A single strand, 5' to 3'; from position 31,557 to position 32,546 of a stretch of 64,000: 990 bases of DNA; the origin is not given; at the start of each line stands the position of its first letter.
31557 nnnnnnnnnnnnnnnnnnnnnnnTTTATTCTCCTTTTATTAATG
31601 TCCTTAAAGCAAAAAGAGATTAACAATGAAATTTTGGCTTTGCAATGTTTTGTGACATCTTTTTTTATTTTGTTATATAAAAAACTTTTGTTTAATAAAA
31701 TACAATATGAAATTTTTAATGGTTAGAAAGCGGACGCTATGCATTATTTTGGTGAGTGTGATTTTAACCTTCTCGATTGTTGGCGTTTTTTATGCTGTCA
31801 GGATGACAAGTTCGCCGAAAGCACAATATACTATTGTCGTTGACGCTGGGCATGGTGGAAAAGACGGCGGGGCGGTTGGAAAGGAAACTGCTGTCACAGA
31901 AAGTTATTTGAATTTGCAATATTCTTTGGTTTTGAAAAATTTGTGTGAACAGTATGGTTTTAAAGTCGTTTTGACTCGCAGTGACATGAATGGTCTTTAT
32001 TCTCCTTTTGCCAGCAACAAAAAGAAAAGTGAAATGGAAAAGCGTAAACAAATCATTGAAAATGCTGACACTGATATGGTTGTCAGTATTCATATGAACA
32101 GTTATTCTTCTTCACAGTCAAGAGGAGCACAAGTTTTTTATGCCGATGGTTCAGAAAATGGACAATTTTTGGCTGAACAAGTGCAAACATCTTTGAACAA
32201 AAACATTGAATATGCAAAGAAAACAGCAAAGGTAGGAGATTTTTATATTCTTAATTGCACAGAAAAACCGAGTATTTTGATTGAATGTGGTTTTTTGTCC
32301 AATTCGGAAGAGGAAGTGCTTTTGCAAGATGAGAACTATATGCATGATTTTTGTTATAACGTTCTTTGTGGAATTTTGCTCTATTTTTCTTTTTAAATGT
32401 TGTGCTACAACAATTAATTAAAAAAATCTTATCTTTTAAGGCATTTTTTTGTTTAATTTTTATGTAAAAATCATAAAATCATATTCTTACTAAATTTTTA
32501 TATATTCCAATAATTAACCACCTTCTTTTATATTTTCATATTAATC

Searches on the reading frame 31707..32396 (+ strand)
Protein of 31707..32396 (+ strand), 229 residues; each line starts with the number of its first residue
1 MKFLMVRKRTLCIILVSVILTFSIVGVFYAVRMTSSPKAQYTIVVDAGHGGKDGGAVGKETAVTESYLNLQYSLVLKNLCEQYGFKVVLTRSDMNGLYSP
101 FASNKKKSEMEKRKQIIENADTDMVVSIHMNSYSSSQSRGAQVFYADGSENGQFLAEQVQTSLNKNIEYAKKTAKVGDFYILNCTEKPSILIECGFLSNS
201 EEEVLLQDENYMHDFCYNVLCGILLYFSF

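Call 103: search_protein_families(library=ncbifam, proteins=[window:31707-32396:+], max_evalue=0.01)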
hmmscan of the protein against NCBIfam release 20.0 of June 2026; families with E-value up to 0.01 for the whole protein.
window:31707-32396:+ (229 aa): 6 families
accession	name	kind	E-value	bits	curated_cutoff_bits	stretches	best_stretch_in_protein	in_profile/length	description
TIGR02883.1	spore_cwlD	equivalog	1.1e-50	172.4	221.55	1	42-226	2-189/189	N-acetylmuramoyl-L-alanine amidase CwlD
NF038267.1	amidase_AmiC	exception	1.6e-17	63.3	700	2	42-146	188-281/407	N-acetylmuramoyl-L-alanine amidase AmiC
NF007751.0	PRK10431.1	equivalog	1.2e-15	57.1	532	2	30-144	181-284/445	N-acetylmuramoyl-L-alanine amidase AmiB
NF007652.1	PRK10319.1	equivalog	1.9e-15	56.9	400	2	37-145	54-151/291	N-acetylmuramoyl-L-alanine amidase AmiA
NF038140.1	amidase_Rv3717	exception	8.2e-09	35.2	335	1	43-227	42-231/233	Rv3717 family N-acetylmuramoyl-L-alanine amidase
NF050040.1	horm_taper_TftA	equivalog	1.1e-08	34.2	500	1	119-209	71-168/450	hormogonium tapered terminus morphoprotein TftA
